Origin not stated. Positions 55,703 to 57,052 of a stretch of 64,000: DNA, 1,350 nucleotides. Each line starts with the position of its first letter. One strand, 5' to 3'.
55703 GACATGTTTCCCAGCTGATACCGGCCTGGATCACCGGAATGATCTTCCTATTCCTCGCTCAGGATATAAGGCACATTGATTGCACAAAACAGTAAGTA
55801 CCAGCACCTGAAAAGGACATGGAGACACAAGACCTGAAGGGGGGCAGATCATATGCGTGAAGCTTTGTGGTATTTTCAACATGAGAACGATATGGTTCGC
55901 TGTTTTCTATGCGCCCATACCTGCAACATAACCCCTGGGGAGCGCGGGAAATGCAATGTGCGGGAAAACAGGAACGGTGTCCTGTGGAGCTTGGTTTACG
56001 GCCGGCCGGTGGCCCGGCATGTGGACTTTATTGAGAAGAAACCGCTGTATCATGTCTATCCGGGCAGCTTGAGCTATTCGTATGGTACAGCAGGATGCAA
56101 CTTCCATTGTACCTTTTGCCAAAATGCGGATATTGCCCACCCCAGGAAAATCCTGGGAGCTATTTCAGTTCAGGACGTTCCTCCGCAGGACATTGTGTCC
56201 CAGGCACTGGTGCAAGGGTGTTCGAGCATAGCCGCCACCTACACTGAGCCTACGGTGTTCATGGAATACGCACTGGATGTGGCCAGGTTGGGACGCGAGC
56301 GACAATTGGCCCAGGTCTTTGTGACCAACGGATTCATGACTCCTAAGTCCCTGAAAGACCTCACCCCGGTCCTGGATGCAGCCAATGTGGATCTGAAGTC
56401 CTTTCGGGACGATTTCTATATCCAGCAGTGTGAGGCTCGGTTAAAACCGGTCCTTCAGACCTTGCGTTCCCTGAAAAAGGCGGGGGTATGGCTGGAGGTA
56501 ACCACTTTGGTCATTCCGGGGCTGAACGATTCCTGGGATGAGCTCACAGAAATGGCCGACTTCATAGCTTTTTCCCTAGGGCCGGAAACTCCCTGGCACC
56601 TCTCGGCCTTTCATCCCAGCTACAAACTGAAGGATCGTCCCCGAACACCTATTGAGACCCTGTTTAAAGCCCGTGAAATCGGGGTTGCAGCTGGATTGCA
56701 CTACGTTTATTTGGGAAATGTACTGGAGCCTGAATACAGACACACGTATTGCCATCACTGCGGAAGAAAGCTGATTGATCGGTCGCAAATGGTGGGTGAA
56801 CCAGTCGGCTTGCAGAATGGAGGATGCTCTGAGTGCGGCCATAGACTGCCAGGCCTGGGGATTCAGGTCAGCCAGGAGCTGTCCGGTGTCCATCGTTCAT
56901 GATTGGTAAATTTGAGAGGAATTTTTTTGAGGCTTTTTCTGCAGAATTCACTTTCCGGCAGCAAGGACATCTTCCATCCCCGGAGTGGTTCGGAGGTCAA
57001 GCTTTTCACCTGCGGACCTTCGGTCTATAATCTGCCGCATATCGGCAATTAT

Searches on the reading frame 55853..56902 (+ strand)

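Call 53: search_protein_families(library=ncbifam, proteins=[window:55853-56902:+], max_evalue=1e-10)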
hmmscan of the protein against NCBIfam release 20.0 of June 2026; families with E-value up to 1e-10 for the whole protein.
window:55853-56902:+ (349 aa): 4 families
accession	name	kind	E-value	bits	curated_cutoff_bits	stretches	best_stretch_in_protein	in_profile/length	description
TIGR04337.1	AmmeMemoSam_rS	hypoth_equivalog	1.5e-109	366.1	220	1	6-335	3-332/349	AmmeMemoRadiSam system radical SAM enzyme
TIGR04041.1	activase_YjjW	hypoth_equivalog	5.6e-15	55.5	250.2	1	130-255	116-240/276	YjjW family glycine radical enzyme activase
TIGR02493.1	PFLA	equivalog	7.3e-13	48.4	231.75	1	80-239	23-184/235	pyruvate formate-lyase-activating protein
TIGR02494.1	PFLE_PFLC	subfamily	3.6e-12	46.2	174.35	0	132-254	133-255/293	glycyl-radical enzyme activating protein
